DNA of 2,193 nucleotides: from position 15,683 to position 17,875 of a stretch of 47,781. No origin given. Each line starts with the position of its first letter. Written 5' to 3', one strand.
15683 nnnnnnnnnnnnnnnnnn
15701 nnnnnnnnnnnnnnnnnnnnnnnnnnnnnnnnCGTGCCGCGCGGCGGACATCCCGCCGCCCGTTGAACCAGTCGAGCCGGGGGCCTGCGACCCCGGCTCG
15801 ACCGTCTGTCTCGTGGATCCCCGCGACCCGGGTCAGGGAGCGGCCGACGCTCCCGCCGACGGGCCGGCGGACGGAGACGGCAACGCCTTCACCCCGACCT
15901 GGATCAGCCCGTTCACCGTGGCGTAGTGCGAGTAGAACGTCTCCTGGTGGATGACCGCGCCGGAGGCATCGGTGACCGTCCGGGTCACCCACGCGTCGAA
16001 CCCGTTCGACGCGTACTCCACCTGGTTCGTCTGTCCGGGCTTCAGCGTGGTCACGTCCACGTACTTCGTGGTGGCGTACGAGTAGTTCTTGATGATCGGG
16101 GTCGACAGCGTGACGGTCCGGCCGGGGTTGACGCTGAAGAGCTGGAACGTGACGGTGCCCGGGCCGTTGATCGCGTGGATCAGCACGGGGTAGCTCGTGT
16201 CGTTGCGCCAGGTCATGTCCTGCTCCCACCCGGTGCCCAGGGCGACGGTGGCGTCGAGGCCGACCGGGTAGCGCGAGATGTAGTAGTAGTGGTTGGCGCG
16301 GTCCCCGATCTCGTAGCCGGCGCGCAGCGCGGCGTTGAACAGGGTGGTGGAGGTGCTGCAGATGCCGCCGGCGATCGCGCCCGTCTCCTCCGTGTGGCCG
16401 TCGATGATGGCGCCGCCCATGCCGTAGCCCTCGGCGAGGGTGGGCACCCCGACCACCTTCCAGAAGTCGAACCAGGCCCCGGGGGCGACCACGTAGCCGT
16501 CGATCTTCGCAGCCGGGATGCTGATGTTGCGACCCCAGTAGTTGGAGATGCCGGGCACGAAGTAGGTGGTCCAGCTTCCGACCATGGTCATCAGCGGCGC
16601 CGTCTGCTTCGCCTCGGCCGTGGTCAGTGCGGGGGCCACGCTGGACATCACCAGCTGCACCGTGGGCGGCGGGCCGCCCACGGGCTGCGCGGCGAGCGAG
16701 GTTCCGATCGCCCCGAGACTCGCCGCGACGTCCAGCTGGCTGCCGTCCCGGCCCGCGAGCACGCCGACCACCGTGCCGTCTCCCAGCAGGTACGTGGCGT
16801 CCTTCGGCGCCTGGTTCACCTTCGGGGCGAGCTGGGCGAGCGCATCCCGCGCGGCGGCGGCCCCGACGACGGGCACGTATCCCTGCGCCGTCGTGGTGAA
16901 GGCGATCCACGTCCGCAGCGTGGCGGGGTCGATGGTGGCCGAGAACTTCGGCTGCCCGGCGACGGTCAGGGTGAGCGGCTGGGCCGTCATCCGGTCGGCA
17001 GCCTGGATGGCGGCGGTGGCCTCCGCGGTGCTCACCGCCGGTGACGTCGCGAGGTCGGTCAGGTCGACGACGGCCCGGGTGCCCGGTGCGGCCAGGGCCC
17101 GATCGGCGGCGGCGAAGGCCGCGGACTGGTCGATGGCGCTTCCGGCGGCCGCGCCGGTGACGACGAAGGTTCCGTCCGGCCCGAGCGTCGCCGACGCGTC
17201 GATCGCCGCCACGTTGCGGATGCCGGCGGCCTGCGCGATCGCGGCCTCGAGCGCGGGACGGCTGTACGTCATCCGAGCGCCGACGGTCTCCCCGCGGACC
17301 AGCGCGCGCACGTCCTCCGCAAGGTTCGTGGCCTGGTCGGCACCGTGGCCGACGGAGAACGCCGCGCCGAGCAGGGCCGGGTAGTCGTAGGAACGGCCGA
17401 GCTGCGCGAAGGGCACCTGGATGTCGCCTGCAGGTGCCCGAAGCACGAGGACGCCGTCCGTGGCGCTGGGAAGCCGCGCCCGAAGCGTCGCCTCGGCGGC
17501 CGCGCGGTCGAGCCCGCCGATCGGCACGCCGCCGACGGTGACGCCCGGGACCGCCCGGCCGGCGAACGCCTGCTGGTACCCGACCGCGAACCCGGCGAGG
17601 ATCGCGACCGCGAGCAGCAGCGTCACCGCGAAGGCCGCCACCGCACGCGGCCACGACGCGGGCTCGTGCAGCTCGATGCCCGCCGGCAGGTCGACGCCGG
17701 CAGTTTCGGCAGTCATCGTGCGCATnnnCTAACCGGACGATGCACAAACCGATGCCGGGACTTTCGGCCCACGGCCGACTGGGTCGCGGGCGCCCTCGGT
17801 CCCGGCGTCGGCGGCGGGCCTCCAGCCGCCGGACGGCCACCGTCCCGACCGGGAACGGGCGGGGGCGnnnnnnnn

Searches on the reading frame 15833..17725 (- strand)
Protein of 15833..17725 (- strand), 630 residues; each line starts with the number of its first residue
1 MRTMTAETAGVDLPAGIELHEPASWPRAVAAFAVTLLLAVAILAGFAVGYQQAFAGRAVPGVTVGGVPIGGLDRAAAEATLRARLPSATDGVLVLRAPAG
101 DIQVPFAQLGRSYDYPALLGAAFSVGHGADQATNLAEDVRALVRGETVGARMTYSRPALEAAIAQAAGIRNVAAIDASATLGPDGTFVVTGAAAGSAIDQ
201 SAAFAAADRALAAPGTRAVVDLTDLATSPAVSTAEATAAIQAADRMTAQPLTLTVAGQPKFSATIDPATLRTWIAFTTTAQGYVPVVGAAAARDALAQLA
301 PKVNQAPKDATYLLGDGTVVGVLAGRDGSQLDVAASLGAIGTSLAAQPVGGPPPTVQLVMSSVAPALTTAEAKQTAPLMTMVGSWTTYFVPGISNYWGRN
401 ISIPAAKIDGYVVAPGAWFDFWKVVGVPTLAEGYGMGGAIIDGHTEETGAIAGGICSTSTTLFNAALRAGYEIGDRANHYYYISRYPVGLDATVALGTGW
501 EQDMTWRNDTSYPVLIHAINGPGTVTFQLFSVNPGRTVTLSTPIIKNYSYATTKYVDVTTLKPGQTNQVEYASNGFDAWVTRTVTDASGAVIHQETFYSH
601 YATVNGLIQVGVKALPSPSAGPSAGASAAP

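Call 10: search_protein_families(library=pfam, proteins=[window:15833-17725:-], max_evalue=0.001)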
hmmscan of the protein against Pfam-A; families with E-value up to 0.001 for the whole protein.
window:15833-17725:- (630 aa): 2 families
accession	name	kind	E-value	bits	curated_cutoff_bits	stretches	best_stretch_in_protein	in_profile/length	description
PF04294.18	VanW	-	8.6e-35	119.5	27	1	399-529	4-129/130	VanW like protein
PF12229.13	PG_binding_4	-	9.6e-18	64.9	22.1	2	102-212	1-109/117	Putative peptidoglycan binding domain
